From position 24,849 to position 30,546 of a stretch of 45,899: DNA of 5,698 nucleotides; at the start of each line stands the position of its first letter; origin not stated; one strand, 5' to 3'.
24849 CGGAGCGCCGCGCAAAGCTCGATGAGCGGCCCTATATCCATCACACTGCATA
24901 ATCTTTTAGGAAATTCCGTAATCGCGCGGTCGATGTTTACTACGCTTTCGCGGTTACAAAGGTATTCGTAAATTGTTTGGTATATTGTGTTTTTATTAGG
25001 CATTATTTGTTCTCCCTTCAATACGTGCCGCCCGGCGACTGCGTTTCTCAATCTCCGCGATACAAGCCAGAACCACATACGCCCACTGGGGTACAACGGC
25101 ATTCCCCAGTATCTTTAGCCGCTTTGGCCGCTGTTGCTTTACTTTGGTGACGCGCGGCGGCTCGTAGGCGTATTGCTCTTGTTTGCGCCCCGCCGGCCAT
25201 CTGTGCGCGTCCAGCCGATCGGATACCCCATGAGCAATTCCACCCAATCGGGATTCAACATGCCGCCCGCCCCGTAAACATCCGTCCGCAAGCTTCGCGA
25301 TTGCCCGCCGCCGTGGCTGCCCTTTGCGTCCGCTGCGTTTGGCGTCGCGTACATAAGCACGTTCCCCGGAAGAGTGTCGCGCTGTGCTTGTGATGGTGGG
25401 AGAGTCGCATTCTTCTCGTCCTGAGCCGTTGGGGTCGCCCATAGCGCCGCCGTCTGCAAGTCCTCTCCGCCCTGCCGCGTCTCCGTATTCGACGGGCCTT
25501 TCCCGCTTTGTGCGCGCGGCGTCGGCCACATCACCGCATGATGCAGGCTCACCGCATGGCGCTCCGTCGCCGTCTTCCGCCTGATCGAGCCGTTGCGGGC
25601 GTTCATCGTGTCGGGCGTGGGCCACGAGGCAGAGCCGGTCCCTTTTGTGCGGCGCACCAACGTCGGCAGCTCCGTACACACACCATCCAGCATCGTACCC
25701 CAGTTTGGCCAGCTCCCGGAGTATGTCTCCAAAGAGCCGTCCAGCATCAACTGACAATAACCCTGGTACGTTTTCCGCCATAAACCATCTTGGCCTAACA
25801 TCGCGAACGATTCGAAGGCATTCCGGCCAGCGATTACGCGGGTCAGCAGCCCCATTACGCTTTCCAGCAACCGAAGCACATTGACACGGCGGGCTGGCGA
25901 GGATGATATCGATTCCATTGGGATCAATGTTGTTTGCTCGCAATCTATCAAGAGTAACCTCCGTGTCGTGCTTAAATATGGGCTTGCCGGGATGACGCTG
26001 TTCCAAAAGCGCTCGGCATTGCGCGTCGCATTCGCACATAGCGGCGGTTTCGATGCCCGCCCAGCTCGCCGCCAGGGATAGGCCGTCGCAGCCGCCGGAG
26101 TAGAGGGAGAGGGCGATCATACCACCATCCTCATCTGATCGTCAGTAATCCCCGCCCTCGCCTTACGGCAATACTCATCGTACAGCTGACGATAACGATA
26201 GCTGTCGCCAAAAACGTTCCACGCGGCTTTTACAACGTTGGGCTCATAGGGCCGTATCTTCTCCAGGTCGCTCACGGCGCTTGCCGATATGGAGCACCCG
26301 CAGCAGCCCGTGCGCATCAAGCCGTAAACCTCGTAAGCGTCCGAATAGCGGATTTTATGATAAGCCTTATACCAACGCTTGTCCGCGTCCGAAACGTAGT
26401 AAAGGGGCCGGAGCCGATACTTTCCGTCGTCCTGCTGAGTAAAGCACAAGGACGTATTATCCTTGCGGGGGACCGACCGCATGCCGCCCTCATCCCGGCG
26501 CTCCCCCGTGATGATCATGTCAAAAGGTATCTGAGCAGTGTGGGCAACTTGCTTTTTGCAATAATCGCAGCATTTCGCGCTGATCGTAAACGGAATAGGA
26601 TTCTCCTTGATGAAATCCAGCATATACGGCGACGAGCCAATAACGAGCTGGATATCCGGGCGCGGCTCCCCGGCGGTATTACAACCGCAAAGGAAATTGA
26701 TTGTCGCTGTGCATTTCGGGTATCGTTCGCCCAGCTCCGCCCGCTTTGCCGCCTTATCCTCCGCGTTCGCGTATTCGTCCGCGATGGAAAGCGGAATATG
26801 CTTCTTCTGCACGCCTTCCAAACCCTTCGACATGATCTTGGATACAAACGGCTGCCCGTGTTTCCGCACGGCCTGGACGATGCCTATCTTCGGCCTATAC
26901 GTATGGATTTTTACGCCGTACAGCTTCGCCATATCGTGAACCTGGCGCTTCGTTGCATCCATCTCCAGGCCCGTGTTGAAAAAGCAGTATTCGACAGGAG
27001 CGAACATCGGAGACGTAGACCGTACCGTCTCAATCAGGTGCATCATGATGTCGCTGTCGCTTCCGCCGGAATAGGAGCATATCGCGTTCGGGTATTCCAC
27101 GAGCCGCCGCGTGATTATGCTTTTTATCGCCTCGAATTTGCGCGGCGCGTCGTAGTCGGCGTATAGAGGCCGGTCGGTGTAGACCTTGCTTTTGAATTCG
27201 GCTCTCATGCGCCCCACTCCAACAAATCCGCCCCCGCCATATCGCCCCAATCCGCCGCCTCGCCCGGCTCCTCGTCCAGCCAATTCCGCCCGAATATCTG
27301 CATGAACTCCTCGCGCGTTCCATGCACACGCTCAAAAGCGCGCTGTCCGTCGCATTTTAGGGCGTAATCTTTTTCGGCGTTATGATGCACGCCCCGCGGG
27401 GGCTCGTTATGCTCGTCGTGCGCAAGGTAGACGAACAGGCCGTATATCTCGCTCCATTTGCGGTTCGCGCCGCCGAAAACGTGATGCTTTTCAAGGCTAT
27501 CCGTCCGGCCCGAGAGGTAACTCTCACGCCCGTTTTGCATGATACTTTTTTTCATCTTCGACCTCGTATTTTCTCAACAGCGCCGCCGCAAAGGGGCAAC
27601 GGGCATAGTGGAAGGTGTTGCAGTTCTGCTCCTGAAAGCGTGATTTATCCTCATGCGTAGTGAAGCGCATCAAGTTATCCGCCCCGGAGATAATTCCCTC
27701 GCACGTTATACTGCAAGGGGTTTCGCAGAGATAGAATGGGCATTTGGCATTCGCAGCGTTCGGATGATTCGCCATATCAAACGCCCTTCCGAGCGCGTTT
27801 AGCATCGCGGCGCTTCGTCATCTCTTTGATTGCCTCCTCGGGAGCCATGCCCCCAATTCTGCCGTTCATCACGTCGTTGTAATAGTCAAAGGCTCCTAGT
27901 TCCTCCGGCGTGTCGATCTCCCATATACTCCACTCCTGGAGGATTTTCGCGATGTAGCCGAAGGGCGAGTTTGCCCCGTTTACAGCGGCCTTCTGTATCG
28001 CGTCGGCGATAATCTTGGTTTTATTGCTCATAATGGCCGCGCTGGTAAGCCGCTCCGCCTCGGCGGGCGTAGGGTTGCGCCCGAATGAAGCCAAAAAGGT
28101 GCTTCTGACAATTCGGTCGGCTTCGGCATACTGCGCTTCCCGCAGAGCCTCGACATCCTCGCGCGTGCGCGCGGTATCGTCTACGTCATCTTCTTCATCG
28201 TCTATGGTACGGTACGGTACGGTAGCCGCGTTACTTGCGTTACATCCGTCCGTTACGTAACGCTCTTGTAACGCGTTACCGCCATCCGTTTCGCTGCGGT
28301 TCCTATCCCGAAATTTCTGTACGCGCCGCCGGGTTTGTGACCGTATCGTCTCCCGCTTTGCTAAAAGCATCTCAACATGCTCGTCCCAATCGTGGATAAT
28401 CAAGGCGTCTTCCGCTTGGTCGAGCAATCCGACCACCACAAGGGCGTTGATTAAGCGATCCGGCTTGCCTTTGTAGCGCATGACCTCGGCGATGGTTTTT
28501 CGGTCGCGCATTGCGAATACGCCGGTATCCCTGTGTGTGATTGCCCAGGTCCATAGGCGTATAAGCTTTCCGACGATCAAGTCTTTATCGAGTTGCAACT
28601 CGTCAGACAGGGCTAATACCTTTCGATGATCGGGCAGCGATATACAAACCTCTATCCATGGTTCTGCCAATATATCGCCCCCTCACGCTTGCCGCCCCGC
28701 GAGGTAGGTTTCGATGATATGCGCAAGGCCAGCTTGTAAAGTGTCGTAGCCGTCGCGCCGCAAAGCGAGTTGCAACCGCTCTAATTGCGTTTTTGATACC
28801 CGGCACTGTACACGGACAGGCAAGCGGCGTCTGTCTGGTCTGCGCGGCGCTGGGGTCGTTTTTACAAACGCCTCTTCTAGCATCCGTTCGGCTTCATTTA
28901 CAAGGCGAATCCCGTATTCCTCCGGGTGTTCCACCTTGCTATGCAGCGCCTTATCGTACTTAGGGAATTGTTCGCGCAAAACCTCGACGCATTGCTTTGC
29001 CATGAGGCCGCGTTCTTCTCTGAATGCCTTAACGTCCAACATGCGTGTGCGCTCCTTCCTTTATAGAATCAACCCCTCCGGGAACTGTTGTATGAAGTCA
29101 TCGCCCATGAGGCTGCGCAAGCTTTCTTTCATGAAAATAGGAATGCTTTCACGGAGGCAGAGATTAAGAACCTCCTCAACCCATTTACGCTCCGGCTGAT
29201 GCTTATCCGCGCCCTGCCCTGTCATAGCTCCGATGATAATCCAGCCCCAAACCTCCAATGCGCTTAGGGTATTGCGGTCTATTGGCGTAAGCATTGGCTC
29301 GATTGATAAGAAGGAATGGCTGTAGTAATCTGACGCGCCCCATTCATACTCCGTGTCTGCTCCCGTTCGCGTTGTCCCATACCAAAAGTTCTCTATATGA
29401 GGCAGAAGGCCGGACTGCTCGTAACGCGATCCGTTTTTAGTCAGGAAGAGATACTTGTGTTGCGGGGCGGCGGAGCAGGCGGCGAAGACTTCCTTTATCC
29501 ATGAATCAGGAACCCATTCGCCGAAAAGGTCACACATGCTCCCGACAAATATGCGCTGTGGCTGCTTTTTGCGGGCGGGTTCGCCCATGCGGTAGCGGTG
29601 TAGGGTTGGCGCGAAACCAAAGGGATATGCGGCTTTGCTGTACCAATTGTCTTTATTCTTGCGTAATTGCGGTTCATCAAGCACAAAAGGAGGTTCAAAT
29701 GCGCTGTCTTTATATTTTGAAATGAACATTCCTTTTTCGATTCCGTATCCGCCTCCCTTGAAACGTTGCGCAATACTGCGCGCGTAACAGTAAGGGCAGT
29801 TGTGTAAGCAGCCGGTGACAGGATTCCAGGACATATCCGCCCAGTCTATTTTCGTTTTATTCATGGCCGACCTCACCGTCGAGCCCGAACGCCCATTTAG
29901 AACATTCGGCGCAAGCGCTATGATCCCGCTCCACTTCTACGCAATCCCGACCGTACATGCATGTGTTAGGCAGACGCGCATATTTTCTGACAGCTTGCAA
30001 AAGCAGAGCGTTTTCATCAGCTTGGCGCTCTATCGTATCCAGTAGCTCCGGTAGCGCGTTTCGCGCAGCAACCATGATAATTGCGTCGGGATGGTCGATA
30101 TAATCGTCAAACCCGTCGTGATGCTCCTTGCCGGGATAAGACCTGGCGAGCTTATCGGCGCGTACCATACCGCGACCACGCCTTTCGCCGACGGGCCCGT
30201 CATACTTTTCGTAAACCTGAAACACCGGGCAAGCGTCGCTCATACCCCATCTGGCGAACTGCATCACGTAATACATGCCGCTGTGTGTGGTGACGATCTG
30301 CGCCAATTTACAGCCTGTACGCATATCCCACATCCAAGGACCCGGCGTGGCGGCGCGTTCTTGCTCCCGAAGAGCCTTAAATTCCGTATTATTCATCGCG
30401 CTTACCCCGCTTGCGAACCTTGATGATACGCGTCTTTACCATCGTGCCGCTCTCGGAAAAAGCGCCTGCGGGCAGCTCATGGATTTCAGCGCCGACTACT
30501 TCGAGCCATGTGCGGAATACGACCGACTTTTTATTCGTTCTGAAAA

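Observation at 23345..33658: Conserved 15-nt GC-rich box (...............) placed 14-24 nt upstream of start codons of early genes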

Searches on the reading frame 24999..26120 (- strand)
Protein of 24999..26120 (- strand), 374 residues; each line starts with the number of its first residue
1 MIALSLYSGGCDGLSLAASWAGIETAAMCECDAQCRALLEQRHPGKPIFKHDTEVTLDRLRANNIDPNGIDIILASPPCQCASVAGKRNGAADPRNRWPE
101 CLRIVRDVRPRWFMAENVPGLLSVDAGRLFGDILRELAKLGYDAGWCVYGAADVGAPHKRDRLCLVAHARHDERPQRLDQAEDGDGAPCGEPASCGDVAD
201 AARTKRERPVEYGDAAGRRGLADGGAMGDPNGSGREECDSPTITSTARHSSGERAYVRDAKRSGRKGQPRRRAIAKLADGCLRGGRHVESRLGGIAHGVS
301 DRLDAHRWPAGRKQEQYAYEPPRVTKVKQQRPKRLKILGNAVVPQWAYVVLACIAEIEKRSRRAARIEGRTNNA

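Call 8: search_protein_families(library=pfam, proteins=[window:24999-26120:-], max_evalue=0.01)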
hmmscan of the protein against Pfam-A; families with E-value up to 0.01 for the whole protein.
window:24999-26120:- (374 aa): 1 family
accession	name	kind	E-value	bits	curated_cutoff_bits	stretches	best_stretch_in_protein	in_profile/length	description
PF00145.23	DNA_methylase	-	1.7e-36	126.7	22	1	10-171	9-164/324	C-5 cytosine-specific DNA methylase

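Call 69: search_solved_structures(query=window:24999-26120:-, max_evalue=0.00001)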
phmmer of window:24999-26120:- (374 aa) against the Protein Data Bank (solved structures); distinct sequences matched with E-value up to 0.00001: 28.
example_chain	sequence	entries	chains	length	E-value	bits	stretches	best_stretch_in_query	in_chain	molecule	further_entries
1dct_A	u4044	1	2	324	8e-13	51.4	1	3-167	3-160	PROTEIN (MODIFICATION METHYLASE HAEIII)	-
3ubt_Y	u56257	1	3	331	2e-11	46.7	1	3-167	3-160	Modification methylase HaeIII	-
1fjx_A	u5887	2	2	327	6.9e-11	45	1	10-170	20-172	HHAI DNA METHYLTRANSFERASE | MODIFICATION METHYLASE HHAI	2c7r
10mh_A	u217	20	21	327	7e-11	45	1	10-170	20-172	PROTEIN (CYTOSINE-SPECIFIC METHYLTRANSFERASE HHAI) | HaeIII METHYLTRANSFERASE | Modification methylase HhaI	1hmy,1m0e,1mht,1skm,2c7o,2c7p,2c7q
1svu_A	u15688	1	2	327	7e-11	45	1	10-170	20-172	Modification methylase HhaI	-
2i9k_A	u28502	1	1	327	9.6e-11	44.5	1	10-170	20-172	Modification methylase HhaI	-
2uyh_A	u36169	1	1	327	1.3e-10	44.1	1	10-170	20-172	MODIFICATION METHYLASE HHAI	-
2zcj_A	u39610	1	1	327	1.8e-10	43.6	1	10-170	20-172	Modification methylase HhaI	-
2uz4_A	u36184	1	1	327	3.4e-10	42.7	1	10-168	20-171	MODIFICATION METHYLASE HHAI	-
2uyc_A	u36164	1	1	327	3.4e-10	42.7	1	10-170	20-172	MODIFICATION METHYLASE HHAI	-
2z6u_A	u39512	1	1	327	4.2e-10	42.4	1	10-170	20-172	Modification methylase HhaI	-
2z6q_A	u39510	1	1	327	4.5e-10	42.3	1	10-168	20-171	Modification methylase HhaI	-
2z6a_A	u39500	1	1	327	1.2e-09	40.9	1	10-170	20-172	Modification methylase HhaI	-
3g7u_A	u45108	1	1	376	1.6e-08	37.3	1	5-164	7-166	Cytosine-specific methyltransferase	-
8yf3_A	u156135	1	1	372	4.4e-08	35.8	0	4-88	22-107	Cytosine-specific methyltransferase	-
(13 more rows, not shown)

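Call 70: search_protein_families(library=ncbifam, proteins=[window:24999-26120:-], max_evalue=0.01)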
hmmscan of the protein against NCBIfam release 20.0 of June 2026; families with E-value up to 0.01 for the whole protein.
window:24999-26120:- (374 aa): 2 families
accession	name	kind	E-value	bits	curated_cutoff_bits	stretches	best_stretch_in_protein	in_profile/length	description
TIGR00675.1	dcm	superfamily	6.6e-25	88.4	100.65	1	5-171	3-163/329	DNA (cytosine-5-)-methyltransferase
NF007772.0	PRK10458.1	subfamily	5.6e-05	21.9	710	1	70-145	170-255/472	DNA cytosine methylase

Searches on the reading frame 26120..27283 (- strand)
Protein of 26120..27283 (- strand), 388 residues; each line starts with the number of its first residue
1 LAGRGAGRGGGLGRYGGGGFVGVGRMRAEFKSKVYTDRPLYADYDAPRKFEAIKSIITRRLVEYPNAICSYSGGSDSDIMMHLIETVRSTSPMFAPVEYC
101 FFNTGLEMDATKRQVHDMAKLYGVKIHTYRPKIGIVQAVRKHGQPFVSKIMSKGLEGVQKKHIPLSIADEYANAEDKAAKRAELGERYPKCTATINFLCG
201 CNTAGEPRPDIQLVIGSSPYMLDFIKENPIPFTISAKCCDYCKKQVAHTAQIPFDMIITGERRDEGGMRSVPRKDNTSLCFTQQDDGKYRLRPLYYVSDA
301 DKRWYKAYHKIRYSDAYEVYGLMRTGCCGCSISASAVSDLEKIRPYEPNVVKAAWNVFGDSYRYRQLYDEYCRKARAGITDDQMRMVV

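Call 8: search_protein_families(library=pfam, proteins=[window:26120-27283:-], max_evalue=0.01)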
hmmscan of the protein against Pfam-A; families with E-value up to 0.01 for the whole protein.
window:26120-27283:- (388 aa): 2 families
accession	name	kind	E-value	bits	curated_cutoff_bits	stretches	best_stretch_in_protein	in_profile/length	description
PF01507.26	PAPS_reduct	-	5.2e-13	49.8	22.5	2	67-145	2-74/175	Phosphoadenosine phosphosulfate reductase domain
PF19214.5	CoV_S2_C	-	0.0085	16.9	27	0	324-333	5-14/42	Coronavirus spike glycoprotein S2, intravirion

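Call 18: find_homologous_proteins(query=window:26120-27283:-, max_evalue=1e-10)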
Query window:26120-27283:- (388 aa): 6148 proteins with E <= 1e-10 among 8000 candidates; the best 120 are listed.
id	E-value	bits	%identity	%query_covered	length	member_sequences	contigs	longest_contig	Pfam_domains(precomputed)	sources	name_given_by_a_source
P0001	8.9e-250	847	100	94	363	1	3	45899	PF01507.26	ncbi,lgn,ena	-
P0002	3.0e-190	651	80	89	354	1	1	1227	PF01507.26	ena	-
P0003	4.2e-190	650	76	96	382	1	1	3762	PF01507.26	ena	-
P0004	5.5e-190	650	80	90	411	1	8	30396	PF01507.26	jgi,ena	-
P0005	7.7e-190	650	79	90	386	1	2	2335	PF01507.26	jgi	jgi:3'-phosphoadenosine 5'-phosphosulfate sulfotransferase (PAPS reductase)/FAD synthetase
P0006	8.1e-190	649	78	92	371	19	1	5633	PF01507.26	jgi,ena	jgi:3'-phosphoadenosine 5'-phosphosulfate sulfotransferase (PAPS reductase)/FAD synthetase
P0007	1.9e-189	648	80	89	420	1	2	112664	PF01507.26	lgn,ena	-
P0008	3.4e-189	647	78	91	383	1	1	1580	PF01507.26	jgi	jgi:3'-phosphoadenosine 5'-phosphosulfate sulfotransferase (PAPS reductase)/FAD synthetase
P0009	9.8e-189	646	75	96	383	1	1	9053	PF01507.26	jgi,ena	-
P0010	1.0e-188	646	79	89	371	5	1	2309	PF01507.26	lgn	-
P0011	1.4e-188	645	77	93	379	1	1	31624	PF01507.26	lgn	-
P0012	1.4e-188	645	78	92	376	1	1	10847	PF01507.26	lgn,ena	-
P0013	1.8e-188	645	80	89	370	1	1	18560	PF01507.26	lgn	-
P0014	2.0e-188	645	78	91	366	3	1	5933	PF01507.26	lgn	-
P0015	2.4e-188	645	79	89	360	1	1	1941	PF01507.26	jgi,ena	-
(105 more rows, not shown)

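Call 52: find_related_loci(query=P0001, collection=viral_contigs, flank=10000)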
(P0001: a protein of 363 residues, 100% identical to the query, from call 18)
Query P0001 (363 aa) in viral_contigs; peptide patterns used: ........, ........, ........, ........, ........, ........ (x = any residue, [..] = any of these).
231 stretches matched a pattern; 231 encode a relative of the query (tblastn E <= 1e-3); the best 80 are kept; 80 distinct loci.
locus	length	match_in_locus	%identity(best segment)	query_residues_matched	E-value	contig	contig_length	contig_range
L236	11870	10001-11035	81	1-346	0e+0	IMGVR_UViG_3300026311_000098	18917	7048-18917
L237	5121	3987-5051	78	1-356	0e+0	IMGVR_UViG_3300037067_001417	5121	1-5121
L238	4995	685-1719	81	1-346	0e+0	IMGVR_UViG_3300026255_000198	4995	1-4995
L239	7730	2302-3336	80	1-346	0e+0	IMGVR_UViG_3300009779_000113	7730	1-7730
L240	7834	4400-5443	79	1-349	0e+0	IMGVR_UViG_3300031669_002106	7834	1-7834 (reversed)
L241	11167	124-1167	79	1-349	0e+0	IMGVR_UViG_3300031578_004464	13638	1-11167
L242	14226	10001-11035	80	1-346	0e+0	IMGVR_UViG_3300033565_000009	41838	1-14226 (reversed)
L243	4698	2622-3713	76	1-360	0e+0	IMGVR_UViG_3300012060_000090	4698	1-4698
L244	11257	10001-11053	79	1-352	0e+0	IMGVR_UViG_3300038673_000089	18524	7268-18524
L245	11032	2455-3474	80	6-346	0e+0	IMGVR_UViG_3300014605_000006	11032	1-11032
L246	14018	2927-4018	75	1-360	0e+0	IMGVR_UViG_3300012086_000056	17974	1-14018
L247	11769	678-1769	74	2-362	0e+0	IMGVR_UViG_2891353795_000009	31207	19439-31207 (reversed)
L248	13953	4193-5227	79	1-346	0e+0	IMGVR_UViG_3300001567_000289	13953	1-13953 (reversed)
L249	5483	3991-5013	80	5-346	0e+0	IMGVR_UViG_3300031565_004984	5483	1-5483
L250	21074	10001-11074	77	1-357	0e+0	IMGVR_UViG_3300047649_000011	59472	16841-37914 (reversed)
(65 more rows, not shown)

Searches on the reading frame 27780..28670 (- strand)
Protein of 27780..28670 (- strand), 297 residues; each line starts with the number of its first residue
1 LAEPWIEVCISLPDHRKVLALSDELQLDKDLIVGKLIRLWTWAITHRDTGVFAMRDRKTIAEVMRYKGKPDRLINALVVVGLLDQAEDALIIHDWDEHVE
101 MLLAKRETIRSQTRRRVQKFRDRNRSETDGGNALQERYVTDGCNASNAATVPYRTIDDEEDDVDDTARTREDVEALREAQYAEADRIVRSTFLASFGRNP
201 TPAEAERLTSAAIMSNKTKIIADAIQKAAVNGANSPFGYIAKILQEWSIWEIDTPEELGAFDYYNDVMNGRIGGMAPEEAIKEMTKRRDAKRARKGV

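Call 8: search_protein_families(library=pfam, proteins=[window:27780-28670:-], max_evalue=0.01)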
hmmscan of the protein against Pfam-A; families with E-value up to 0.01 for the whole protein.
window:27780-28670:- (297 aa): 1 family
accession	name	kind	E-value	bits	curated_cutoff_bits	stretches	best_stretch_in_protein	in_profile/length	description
PF07261.16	DnaB_2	-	7.3e-07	29.2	22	1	195-258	7-70/74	Replication initiation and membrane attachment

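Call 13: find_related_loci(query=window:27780-28670:-, collection=viral_contigs, flank=10000)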
Query window:27780-28670:- (297 aa) in viral_contigs; peptide patterns used: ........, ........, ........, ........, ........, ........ (x = any residue, [..] = any of these).
36 stretches matched a pattern; 1 encode a relative of the query (tblastn E <= 1e-3); 1 distinct loci.
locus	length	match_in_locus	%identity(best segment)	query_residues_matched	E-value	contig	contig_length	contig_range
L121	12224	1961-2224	32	8-98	4e-10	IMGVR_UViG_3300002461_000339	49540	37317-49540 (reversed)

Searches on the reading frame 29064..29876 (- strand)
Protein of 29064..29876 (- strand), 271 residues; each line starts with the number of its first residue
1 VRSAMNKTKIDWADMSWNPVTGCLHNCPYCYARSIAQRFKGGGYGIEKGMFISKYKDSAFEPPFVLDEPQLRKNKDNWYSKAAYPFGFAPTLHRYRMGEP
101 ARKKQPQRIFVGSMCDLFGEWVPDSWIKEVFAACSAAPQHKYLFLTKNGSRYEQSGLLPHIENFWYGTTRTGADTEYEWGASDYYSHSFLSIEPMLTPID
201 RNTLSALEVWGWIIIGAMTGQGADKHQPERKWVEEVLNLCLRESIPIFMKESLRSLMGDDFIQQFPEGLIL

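Call 7: search_protein_families(library=pfam, proteins=[window:29064-29876:-], max_evalue=0.01)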
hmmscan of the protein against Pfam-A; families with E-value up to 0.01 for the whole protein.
window:29064-29876:- (271 aa): 1 family
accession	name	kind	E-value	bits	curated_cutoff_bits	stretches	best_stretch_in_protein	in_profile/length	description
PF07505.17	DUF5131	-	2.1e-37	129.4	28.9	1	7-251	1-214/243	Protein of unknown function (DUF5131)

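Call 31: find_related_loci(query=window:29064-29876:-, collection=genome_contigs, flank=10000)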
Query window:29064-29876:- (271 aa) in genome_contigs; peptide patterns used: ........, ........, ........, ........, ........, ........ (x = any residue, [..] = any of these).
73 stretches matched a pattern; 56 encode a relative of the query (tblastn E <= 1e-3); 56 distinct loci.
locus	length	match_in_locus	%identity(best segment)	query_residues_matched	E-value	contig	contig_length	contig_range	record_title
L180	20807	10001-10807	52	2-268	4e-91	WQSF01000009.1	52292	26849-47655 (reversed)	MAG: Treponema sp. isolate Co191P1bin8 JGI24694J35173_10000236, whole genome shotgun sequence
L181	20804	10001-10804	51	7-266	1e-79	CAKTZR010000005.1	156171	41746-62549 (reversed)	MAG: uncultured Clostridia bacterium isolate REFINED_METABAT215_TOP10_CONTIGS_1500_ASSEMBLY_K77_MERGED__Hadza_MoBio_hadz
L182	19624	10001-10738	50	5-266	2e-79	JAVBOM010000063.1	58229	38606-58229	MAG: Eubacteriales bacterium isolate EPI_MAG_00108 c_000010227241, whole genome shotgun sequence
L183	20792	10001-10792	49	3-269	1e-77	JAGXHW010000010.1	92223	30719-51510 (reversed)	MAG: Clostridiaceae bacterium isolate LH_M71 k141_495166, whole genome shotgun sequence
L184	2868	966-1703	47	3-266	4e-77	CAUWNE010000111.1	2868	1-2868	MAG: uncultured Dysosmobacter sp. isolate SRS10476986__bin22 genome assembly, contig: SRS10476986_NODE_25444_length_2868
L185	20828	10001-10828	50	3-269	2e-75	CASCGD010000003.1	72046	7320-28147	MAG: uncultured Lachnospiraceae bacterium isolate single-wildmice_C1242.30_1675168369 genome assembly, contig: NODE_259_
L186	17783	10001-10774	48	3-269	1e-74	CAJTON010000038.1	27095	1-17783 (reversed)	MAG TPA_asm: uncultured Butyrivibrio sp. isolate MGBC100164 genome assembly, contig: MGBC100164.38, whole genome shotgun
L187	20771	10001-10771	50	2-266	9e-75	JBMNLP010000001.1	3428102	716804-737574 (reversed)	MAG: Christensenellales bacterium isolate SBF912LR0HQ0047 contig_5287, whole genome shotgun sequence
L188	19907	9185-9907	49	3-266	2e-74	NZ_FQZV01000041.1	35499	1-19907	Geosporobacter subterraneus DSM 17957, whole genome shotgun sequence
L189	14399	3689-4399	46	5-259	3e-73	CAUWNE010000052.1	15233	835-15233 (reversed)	MAG: uncultured Dysosmobacter sp. isolate SRS10476986__bin22 genome assembly, contig: SRS10476986_NODE_4792_length_15233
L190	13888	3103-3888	48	5-266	5e-73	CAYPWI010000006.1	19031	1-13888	MAG TPA_asm: uncultured Ruminococcus sp. isolate SRP287540_co1_65 genome assembly, contig: NODE_2957_length_19031_cov_5.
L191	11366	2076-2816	46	2-266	6e-73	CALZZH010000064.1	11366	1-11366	MAG: uncultured Clostridia bacterium isolate SRR5240748_bin.11_metaWRAP_v1.3_MAG genome assembly, contig: ERZ9450819.268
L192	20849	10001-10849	47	2-266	6e-73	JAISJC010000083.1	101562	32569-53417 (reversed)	MAG: Oscillospiraceae bacterium isolate Hs463_bin100 k119_2865131, whole genome shotgun sequence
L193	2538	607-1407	47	5-266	5e-74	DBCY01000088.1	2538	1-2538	MAG TPA_asm: Ruminococcus sp. UBA946 UBA946_contig_8924, whole genome shotgun sequence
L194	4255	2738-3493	47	5-266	3e-72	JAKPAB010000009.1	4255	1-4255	MAG: Bacillota bacterium isolate USSF_maxbin.063 k201_393969, whole genome shotgun sequence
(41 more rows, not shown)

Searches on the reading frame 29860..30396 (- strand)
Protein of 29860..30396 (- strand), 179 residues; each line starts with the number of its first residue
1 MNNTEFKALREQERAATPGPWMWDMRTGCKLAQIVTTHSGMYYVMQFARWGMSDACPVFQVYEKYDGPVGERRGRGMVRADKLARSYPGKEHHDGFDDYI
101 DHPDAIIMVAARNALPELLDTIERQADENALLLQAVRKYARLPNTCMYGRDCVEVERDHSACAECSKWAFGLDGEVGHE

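Call 7: search_protein_families(library=pfam, proteins=[window:29860-30396:-], max_evalue=0.01)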
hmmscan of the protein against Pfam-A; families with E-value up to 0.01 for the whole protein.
window:29860-30396:- (179 aa): 0 families

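Call 20: search_protein_families(library=phrogs, proteins=[window:29860-30396:-], max_evalue=0.001)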
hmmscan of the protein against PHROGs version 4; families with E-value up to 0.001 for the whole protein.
window:29860-30396:- (179 aa): 1 family
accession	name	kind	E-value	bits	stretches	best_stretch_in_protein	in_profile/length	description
phrog_1667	-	unknown function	0.00072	21.1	0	1-128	1-73/133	-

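Call 70: search_protein_families(library=ncbifam, proteins=[window:29860-30396:-], max_evalue=0.01)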
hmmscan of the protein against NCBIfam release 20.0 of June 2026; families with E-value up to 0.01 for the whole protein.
window:29860-30396:- (179 aa): 0 families
